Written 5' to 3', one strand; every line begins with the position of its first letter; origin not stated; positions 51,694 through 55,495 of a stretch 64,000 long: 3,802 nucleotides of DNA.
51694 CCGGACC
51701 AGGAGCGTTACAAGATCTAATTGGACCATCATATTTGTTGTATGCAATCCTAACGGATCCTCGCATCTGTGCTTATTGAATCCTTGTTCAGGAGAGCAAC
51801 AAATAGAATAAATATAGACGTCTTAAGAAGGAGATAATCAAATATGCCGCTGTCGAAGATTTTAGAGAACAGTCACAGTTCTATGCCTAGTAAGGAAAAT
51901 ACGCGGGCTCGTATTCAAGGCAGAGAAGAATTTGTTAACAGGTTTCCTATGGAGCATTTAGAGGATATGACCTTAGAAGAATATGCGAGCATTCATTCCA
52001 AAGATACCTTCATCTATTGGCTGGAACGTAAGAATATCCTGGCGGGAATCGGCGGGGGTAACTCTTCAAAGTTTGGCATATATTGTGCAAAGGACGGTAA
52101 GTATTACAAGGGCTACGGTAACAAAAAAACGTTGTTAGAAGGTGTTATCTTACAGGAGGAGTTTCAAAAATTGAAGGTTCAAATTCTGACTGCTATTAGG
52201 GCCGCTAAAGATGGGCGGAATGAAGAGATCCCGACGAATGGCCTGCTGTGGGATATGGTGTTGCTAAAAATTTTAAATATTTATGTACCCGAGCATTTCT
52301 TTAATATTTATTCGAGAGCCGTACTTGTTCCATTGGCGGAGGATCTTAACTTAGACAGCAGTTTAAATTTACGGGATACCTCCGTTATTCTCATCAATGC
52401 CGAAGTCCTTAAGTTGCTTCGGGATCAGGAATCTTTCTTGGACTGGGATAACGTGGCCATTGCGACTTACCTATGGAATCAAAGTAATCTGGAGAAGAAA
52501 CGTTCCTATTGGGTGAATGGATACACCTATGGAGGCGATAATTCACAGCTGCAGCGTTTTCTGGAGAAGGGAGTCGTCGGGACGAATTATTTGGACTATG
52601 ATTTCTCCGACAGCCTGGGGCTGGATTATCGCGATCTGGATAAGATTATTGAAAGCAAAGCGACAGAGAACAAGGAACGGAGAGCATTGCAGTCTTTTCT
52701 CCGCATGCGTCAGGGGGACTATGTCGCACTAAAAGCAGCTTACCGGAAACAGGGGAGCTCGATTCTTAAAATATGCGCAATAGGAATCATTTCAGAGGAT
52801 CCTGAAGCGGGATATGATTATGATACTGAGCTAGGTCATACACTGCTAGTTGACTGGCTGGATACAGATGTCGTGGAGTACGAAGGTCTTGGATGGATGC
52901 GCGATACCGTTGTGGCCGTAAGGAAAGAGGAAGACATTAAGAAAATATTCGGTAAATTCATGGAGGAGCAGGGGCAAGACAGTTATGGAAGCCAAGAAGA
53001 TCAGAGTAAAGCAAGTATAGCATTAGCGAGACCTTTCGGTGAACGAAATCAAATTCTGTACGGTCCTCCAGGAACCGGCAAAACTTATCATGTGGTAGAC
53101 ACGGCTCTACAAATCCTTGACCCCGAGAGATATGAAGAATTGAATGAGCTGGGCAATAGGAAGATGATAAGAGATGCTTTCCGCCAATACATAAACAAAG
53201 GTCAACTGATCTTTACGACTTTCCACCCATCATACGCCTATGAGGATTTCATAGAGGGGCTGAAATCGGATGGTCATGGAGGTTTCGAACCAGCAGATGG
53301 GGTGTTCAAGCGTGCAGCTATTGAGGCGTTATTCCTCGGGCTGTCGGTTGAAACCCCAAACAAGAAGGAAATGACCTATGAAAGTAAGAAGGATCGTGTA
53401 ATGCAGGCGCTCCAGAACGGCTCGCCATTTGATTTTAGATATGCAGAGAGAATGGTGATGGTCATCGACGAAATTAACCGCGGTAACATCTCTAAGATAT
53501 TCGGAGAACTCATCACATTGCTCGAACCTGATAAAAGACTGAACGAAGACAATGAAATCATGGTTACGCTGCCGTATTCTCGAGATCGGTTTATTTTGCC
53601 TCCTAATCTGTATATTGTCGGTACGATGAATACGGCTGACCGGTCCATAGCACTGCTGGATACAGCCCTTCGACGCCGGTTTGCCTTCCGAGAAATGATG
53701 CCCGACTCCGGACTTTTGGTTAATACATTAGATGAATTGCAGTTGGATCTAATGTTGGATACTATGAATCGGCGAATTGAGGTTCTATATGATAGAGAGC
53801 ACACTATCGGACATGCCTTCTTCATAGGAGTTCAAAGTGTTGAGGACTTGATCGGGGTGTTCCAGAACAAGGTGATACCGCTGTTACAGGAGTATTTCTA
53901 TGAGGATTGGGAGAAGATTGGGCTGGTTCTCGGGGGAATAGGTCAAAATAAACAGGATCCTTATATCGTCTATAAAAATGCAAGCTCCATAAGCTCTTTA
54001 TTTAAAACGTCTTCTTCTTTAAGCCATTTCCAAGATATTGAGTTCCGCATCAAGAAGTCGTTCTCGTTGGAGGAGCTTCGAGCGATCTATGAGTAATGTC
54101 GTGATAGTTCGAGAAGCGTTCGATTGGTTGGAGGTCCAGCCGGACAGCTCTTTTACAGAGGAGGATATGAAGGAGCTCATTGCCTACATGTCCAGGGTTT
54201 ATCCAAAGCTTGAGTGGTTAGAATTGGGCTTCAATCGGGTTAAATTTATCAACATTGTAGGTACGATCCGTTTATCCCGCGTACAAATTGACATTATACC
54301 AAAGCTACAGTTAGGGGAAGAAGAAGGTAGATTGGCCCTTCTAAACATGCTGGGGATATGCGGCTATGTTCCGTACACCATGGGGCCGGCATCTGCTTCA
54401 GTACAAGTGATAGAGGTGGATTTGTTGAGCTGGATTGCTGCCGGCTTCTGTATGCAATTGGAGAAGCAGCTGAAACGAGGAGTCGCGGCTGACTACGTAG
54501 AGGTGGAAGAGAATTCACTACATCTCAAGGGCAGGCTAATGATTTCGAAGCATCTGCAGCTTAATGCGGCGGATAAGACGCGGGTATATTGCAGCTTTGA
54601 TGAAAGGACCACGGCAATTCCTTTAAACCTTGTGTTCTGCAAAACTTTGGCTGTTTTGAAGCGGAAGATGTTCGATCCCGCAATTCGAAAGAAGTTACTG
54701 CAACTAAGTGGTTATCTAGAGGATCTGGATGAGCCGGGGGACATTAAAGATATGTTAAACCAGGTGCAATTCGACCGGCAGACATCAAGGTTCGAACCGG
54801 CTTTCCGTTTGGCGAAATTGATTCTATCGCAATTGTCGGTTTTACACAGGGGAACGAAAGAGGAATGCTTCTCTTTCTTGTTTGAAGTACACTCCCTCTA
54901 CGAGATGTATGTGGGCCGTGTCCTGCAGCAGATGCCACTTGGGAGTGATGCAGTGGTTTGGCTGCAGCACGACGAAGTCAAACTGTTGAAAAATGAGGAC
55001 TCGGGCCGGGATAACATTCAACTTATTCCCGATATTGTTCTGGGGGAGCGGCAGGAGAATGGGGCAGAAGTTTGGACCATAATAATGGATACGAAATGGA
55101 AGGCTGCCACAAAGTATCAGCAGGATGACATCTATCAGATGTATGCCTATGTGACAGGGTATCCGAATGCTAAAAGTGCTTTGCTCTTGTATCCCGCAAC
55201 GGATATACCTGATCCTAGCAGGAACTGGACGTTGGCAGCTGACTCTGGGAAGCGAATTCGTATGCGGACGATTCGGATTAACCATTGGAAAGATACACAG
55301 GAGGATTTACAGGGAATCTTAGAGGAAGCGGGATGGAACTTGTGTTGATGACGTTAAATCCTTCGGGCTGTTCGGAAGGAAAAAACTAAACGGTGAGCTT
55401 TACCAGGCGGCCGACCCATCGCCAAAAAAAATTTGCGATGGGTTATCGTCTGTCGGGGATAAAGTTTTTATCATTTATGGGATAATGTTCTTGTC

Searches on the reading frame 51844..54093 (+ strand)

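Call 50: search_protein_families(library=pfam, proteins=[window:51844-54093:+], max_evalue=0.0001)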
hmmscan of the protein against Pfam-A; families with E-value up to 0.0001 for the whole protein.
window:51844-54093:+ (750 aa): 1 family
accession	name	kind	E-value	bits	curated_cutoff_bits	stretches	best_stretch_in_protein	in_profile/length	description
PF07728.20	AAA_5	-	3.1e-14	53.6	22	1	404-613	3-139/139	AAA domain (dynein-related subfamily)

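Call 83: search_protein_families(library=padloc, proteins=[window:51844-54093:+], max_evalue=0.001)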
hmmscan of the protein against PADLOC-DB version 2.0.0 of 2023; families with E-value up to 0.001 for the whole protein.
window:51844-54093:+ (750 aa): 3 families
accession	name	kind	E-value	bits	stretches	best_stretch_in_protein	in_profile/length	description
PDLC04021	PD-T4-1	-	6.4e-23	79.3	1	17-216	23-216/383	-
PDLC03547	REase_II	-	2.1e-10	37.8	1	537-617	348-442/585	Type II restriction enzyme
PDLC03448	REase_II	-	3.6e-09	33.3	1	501-617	590-720/857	Type II restriction enzyme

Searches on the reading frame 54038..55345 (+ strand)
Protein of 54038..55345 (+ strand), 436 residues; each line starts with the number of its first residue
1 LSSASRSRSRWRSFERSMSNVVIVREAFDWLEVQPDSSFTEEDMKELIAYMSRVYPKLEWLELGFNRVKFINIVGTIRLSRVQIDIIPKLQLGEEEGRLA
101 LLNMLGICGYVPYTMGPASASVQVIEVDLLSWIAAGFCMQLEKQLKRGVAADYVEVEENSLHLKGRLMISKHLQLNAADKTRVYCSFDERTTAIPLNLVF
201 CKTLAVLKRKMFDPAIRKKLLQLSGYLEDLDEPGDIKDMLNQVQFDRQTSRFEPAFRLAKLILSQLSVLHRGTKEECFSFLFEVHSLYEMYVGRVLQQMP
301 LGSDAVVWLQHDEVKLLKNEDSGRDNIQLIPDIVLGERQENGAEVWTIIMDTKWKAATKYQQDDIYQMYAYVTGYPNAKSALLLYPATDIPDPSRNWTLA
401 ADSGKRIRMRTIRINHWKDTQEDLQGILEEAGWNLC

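Call 50: search_protein_families(library=pfam, proteins=[window:54038-55345:+], max_evalue=0.0001)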
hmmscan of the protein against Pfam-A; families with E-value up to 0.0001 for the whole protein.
window:54038-55345:+ (436 aa): 1 family
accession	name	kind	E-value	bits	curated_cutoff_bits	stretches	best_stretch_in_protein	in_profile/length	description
PF10117.15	McrBC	-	5.9e-66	223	23.9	1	68-386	1-318/318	McrBC 5-methylcytosine restriction system component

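Call 83: search_protein_families(library=padloc, proteins=[window:54038-55345:+], max_evalue=0.001)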
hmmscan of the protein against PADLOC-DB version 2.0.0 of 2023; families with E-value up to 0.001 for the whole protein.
window:54038-55345:+ (436 aa): 0 families
